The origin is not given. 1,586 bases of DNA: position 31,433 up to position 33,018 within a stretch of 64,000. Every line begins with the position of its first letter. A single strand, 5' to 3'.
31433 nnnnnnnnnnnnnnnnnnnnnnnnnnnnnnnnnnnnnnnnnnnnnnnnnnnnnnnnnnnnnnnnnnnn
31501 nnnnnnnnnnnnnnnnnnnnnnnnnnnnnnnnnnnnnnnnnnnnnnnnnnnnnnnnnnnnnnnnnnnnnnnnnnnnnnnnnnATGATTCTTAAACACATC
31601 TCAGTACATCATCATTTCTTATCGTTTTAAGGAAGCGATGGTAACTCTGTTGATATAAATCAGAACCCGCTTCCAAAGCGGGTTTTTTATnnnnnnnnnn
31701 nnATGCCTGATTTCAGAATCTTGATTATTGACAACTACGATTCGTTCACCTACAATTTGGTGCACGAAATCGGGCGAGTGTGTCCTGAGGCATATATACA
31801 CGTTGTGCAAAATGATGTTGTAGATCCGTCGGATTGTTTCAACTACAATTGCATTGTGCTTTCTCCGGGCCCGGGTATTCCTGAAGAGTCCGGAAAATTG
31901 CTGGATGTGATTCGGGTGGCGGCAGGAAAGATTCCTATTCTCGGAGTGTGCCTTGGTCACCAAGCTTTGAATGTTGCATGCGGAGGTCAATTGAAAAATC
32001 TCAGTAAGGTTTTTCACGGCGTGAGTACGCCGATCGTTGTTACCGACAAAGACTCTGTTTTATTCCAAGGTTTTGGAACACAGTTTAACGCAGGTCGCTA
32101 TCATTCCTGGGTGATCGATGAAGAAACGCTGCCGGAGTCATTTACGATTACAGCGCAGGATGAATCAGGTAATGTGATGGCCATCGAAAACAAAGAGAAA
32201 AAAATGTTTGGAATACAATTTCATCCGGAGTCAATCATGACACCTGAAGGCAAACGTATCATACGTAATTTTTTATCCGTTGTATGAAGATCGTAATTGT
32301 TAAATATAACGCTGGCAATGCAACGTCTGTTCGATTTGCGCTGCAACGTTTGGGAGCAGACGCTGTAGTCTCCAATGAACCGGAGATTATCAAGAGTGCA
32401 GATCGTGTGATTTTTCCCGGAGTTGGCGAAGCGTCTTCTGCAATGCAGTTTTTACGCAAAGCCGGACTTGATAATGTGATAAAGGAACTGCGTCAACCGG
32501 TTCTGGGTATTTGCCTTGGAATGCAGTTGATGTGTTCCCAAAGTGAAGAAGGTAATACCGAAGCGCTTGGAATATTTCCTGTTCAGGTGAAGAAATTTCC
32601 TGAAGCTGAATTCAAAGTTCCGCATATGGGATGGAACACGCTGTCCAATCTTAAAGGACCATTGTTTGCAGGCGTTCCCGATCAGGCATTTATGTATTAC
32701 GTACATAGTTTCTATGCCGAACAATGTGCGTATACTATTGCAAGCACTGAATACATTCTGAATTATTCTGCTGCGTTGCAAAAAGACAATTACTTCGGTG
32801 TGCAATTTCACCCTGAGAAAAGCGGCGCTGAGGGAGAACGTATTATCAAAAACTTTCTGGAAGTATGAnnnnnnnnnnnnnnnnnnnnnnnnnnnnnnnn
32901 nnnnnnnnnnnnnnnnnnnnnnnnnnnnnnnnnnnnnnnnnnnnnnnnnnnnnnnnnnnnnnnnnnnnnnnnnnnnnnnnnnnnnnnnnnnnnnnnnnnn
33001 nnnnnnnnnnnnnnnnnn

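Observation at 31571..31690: Second, independent His attenuator upstream of the PabA/TrpG-type gene and hisH-hisA-hisF-hisIE, with the same architecture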

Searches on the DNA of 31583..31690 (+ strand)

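Call 88: build_rna_model(alignment_id=A4)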
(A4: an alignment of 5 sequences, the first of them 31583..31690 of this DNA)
Model R1 built from alignment A4 (5 sequences, 109 columns); structure: RNAalifold consensus.
model positions 108; base pairs 29; branch points 1; effective number of sequences 1.28; information 0.589 bits per position. Calibrated on 0.2 Mb of random sequence (short: E-values are rough).
structure used (alignment columns):
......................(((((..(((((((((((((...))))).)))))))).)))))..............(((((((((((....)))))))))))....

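Call 90: search_with_rna_model(model_id=R1, sources=[L001, L002, L003, L004, L005, L006, L007, L008, L009, L010, L011, L012, L013, L014, L015, L016, L017, L018, L019, L020, L021, L022, L023, L024, L025, L026, L027, L028, L029, L030, L031, L032, L033, L034, L035, L036, L037, L038, L039, L040, L041, L042, L043, L044, L045, L046, L047, L048, L049, L050, L051, L052, L053, L054, L055, L056, L057, L058, L059, L060, L061, L062, L063, L064, L065, L066, L067, L068, L069, L070, L071, L072, L073, L074, L075, L076, L077, L078, L079, L080, L081, L082, L083, L084, L085, L086, L087, L088, L089, L090, L091, L092, L093, L094, L095, L096, L097, L098, L099], max_evalue=1)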
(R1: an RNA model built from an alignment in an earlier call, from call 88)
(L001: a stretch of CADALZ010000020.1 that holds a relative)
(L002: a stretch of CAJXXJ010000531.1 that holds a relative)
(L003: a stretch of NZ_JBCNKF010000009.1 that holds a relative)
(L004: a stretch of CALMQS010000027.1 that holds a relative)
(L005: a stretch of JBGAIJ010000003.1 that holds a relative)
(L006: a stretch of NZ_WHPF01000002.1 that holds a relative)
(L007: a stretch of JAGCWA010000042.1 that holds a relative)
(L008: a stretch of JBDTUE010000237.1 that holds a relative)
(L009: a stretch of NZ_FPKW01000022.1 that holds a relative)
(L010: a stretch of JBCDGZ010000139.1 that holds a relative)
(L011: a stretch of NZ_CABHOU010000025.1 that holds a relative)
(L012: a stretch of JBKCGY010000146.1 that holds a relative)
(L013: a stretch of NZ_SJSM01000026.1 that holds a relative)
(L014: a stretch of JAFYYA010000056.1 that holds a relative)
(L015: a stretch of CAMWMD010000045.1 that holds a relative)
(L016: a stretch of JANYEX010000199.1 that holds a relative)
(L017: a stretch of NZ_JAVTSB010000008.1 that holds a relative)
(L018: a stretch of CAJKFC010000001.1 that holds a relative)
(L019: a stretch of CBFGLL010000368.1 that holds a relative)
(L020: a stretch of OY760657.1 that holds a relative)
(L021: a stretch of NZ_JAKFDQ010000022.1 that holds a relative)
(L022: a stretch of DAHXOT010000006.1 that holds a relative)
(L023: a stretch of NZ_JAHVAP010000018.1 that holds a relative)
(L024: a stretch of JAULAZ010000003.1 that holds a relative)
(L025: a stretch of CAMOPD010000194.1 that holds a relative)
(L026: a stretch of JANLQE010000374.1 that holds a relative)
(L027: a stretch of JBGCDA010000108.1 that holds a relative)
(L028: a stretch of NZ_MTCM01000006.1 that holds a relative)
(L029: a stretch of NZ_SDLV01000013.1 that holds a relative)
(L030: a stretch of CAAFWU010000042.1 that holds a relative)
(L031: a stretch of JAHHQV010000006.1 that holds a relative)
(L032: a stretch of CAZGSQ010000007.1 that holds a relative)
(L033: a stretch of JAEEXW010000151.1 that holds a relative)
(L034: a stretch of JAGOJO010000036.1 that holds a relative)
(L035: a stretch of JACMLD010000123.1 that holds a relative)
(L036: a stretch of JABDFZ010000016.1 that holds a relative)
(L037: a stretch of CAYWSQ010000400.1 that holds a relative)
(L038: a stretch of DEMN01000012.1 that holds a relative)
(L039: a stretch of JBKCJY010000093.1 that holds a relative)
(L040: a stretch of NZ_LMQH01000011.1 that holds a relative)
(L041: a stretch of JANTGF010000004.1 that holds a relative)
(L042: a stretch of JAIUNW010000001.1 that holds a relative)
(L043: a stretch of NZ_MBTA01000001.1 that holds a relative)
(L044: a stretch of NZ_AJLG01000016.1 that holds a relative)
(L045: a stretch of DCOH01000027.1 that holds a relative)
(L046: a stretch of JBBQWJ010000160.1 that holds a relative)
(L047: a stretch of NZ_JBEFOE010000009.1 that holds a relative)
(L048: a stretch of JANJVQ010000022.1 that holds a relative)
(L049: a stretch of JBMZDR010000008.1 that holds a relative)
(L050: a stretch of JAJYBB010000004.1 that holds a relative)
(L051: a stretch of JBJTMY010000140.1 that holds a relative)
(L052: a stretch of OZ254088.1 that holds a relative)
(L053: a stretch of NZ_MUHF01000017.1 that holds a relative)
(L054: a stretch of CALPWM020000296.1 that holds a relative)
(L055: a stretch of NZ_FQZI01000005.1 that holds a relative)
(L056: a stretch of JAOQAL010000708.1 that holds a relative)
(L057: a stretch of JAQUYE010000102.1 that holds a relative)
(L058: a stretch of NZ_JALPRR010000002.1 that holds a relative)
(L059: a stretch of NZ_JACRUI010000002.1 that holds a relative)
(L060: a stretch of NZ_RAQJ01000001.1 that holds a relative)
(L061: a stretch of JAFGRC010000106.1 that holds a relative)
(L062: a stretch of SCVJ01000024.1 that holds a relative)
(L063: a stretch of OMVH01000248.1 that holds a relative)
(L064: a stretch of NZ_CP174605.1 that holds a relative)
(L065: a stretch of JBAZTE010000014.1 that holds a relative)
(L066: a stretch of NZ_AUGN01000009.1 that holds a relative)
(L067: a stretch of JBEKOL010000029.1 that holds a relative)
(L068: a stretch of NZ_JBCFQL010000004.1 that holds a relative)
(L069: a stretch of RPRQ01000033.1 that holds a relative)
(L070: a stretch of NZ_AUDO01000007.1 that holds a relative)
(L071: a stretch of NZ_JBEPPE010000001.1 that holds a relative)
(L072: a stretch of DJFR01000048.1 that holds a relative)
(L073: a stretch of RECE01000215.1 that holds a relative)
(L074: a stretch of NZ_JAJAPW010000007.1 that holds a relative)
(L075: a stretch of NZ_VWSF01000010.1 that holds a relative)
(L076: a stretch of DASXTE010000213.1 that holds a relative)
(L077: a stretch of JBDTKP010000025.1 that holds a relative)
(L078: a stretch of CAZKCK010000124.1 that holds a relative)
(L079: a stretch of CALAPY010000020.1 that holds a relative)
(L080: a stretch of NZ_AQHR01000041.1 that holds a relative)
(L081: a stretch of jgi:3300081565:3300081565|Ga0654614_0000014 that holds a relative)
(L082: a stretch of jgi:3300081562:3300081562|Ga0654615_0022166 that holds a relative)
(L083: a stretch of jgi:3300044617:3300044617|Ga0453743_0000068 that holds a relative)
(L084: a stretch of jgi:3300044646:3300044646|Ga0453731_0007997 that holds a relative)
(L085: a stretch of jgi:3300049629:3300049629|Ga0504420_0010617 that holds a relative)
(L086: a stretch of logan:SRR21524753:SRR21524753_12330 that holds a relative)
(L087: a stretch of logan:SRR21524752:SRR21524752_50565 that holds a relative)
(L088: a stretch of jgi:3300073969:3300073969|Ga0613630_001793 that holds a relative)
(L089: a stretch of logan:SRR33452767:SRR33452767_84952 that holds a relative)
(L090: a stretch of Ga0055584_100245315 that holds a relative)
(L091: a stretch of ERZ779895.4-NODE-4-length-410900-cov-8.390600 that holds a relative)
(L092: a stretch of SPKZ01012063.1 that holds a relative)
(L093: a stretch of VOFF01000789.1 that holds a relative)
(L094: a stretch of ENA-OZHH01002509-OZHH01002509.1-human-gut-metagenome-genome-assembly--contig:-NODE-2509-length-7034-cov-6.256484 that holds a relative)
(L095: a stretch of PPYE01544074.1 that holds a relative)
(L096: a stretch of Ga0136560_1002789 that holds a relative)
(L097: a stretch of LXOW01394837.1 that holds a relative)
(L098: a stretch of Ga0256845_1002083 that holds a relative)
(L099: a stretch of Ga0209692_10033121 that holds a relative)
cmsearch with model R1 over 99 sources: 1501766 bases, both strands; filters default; matches with E-value up to 1: 22.
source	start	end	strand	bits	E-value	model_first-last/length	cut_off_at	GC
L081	7881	7988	+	130.6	2.9e-26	1-108/108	no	0.38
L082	2835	2942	+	130.6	2.9e-26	1-108/108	no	0.38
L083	7881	7988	+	121.1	4.2e-24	1-108/108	no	0.4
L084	6003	6110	+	121.1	4.2e-24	1-108/108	no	0.4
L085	485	592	+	121.1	4.2e-24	1-108/108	no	0.4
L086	7874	7983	+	40.7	1e-05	1-108/108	no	0.44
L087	7874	7983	+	40.7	1e-05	1-108/108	no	0.44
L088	5738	5859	+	32.5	0.00078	1-108/108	no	0.4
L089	5811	5939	+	25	0.04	1-108/108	no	0.43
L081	2201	2309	+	23.4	0.092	1-108/108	no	0.37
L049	1053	1133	+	22.9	0.12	1-108/108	no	0.3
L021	2771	2885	+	22.9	0.12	1-108/108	no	0.42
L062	17467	17551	-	22.4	0.16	1-108/108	no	0.32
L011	8359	8476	+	22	0.19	1-108/108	no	0.44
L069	8443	8550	+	21.9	0.2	1-108/108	no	0.35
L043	2405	2493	+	21.2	0.3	1-108/108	no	0.36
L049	1100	1215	-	20.9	0.36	1-108/108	no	0.28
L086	2193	2295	+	19.7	0.65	1-108/108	no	0.42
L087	2193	2295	+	19.7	0.65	1-108/108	no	0.42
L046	2650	2773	+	19.6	0.68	1-108/108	no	0.37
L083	2195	2303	+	19.5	0.73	1-108/108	no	0.4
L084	317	425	+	19.5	0.73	1-108/108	no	0.4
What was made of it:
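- Closest known: Bacteroidetes tryptophan leader. Same: That leader is found by a covariance model built from unit 2 (L088 32.5 bits, E about 8e-4; L089 25 bits; call 90).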

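Call 91: search_with_rna_model(model_id=R1, sources=[window, L170, L172, L174, L175, L176, L178], max_evalue=1)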
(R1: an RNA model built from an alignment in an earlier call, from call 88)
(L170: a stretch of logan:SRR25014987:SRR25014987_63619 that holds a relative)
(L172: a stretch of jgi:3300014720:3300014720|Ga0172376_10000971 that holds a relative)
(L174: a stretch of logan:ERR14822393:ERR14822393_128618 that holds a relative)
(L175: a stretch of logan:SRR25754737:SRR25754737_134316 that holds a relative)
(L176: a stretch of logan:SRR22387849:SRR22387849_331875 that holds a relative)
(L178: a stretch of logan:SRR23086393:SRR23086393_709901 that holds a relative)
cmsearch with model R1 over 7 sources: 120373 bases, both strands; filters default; matches with E-value up to 1: 9.
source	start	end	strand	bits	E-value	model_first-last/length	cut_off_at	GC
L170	6881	6988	+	129.5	4.1e-27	1-108/108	no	0.39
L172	6881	6988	+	126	2.5e-26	1-108/108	no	0.38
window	31584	31690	+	95.6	2.3e-19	1-108/108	no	0.36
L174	413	522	+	44.3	1.2e-07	1-108/108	no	0.45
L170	1195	1303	+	22.1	0.014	1-108/108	no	0.39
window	25899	26007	+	20.5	0.034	1-108/108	no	0.39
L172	1193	1301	+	19.8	0.05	1-108/108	no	0.39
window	31658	31721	-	15.7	0.44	1-108/108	no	0.38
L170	6955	7020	-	14.3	0.9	1-108/108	no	0.33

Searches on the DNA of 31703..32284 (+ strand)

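Call 35: search_rna_families(sources=[L088, L089, L081, L086, L003, L021, L058], threshold=gathering)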
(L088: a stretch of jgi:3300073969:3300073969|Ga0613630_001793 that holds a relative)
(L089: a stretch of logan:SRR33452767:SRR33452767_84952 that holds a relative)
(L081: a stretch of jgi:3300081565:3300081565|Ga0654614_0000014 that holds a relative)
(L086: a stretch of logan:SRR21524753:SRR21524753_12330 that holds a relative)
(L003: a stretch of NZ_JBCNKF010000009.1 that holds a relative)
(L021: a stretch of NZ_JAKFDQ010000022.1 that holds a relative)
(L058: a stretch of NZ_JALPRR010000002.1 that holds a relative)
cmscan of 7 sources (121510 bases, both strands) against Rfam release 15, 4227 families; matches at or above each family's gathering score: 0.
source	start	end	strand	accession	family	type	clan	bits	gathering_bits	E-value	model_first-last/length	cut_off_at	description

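Call 36: search_rna_families(source=L089, start=5650, end=5965, threshold=evalue, max_evalue=10)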
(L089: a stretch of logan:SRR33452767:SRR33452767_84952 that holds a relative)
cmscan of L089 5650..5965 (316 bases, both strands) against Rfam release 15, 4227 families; matches with E-value up to 10: 11.
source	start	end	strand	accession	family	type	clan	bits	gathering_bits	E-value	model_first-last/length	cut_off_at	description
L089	5847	5940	+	RF00513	Trp_leader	Cis-reg; leader;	-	33.6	41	2.5e-05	1-100/100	no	Tryptophan operon leader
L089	5666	5767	+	RF00765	mir-337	Gene; miRNA;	-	28.6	80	0.00032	1-93/93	no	mir-337 microRNA precursor family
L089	5879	5951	+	RF02454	ncr982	Gene; sRNA;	-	26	50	0.078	1-79/79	no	Bacillus sRNA ncr982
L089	5686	5765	+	RF03365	mir-1236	Gene; miRNA;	-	20.4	115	0.24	1-102/102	no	mir-1236 microRNA precursor family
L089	5806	5921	+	RF01692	Bacteroid-trp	Cis-reg; leader;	-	20.4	49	7.6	1-131/131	no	Bacteroidete tryptophan peptide leader RNA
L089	5906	5965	-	RF00513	Trp_leader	Cis-reg; leader;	-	20.1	41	0.091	43-100/100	5'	Tryptophan operon leader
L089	5843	5943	+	RF00506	Thr_leader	Cis-reg; leader;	-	17.9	55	0.49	1-118/118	no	Threonine operon leader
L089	5826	5939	+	RF01820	RsaE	Gene; sRNA;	-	17.4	79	1.4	1-112/112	no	RNA Staph. aureus E (RoxS)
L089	5759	5944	+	RF02079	STnc180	Gene; sRNA;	-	17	50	0.38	1-208/208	no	Enterobacterial sRNA STnc180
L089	5688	5762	+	RF04185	MIR2118_2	Gene; miRNA;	-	15.3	120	2.8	1-106/106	no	MIR2118_2 microRNA precursor family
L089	5669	5782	+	RF01911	MIR2118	Gene; miRNA;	-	14.1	85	3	1-170/170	no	MIR2118 microRNA precursor family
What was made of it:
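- On Rfam Bacteroid-trp (RF01692): The Trp/His leader at the same position in L089 scores 20.4 bits (call 36).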

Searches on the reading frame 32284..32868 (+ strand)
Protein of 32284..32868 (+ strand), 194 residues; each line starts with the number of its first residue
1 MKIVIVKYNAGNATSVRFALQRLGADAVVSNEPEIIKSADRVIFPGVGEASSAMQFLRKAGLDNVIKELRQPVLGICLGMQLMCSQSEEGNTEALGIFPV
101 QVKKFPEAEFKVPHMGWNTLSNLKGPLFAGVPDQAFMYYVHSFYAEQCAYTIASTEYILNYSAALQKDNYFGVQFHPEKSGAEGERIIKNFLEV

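Call 7: search_protein_families(library=pfam, proteins=[window:32284-32868:+])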
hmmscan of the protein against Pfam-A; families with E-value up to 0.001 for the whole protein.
window:32284-32868:+ (194 aa): 4 families
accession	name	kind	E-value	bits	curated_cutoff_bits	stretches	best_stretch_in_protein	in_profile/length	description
PF00117.34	GATase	-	4.6e-20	72.5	22.8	1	34-192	35-187/190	Glutamine amidotransferase class-I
PF01174.25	SNO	-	2.6e-09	37.6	27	1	19-193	14-184/188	SNO glutamine amidotransferase family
PF07685.20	GATase_3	-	2.7e-07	30.9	27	1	30-102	31-115/196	CobB/CobQ-like glutamine amidotransferase domain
PF07722.19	Peptidase_C26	-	0.00027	21.2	20.5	0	68-84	103-119/219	Peptidase C26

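Call 8: search_protein_families(library=ncbifam, proteins=[window:32284-32868:+])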
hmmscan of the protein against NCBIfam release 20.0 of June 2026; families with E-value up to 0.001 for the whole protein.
window:32284-32868:+ (194 aa): 19 families
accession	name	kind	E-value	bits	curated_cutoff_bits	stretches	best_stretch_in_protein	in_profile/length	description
TIGR01855.1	IMP_synth_hisH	equivalog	5.9e-62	209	105.4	1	3-193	1-197/198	imidazole glycerol phosphate synthase subunit HisH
NF010608.0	PRK14004.1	equivalog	4.5e-39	134.3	216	1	3-193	2-208/210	imidazole glycerol phosphate synthase subunit HisH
NF001975.0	PRK00758.1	equivalog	1.7e-14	53.8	198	2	1-87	2-85/185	GMP synthase subunit A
TIGR00888.1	guaA_Nterm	equivalog_domain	7.8e-12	45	172.15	1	60-193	60-182/188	glutamine-hydrolyzing GMP synthase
NF000848.1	PRK00074.1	equivalog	1.4e-11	43.7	400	1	40-192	43-184/512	glutamine-hydrolyzing GMP synthase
NF001989.1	PRK00784.1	equivalog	3.6e-09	35.8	273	1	12-102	260-359/480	cobyric acid synthase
TIGR01823.1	PabB-fungal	equivalog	5.7e-09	34.8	442.55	1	42-193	58-202/742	aminodeoxychorismate synthase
TIGR03800.1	PLP_synth_Pdx2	equivalog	1.5e-08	34.8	105.55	1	18-192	16-183/184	pyridoxal 5'-phosphate synthase glutaminase subunit PdxT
TIGR00566.1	trpG_papA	subfamily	4.2e-08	33.2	121.05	1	41-193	48-191/192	glutamine amidotransferase of anthranilate synthase or aminodeoxychorismate synthase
NF005072.0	PRK06490.1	equivalog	1.1e-07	31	339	1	39-179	60-187/251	glutamine amidotransferase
NF011201.0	PRK14607.1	equivalog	1.9e-06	26.8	670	1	65-193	66-187/534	bifunctional anthranilate synthase component II/anthranilate phosphoribosyltransferase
NF010081.0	PRK13566.1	equivalog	9.2e-06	24.2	645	1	42-193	576-718/729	anthranilate synthase component I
TIGR00313.1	cobQ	equivalog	2.8e-05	23.1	309.9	1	36-97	282-354/477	cobyric acid synthase CobQ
NF003792.0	PRK05380.1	equivalog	4.1e-05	22.5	308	1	9-85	314-387/534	CTP synthase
TIGR01368.1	CPSaseIIsmall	equivalog_domain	7.7e-05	21.8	307.35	0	63-86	240-262/361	glutamine-hydrolyzing carbamoyl-phosphate synthase small subunit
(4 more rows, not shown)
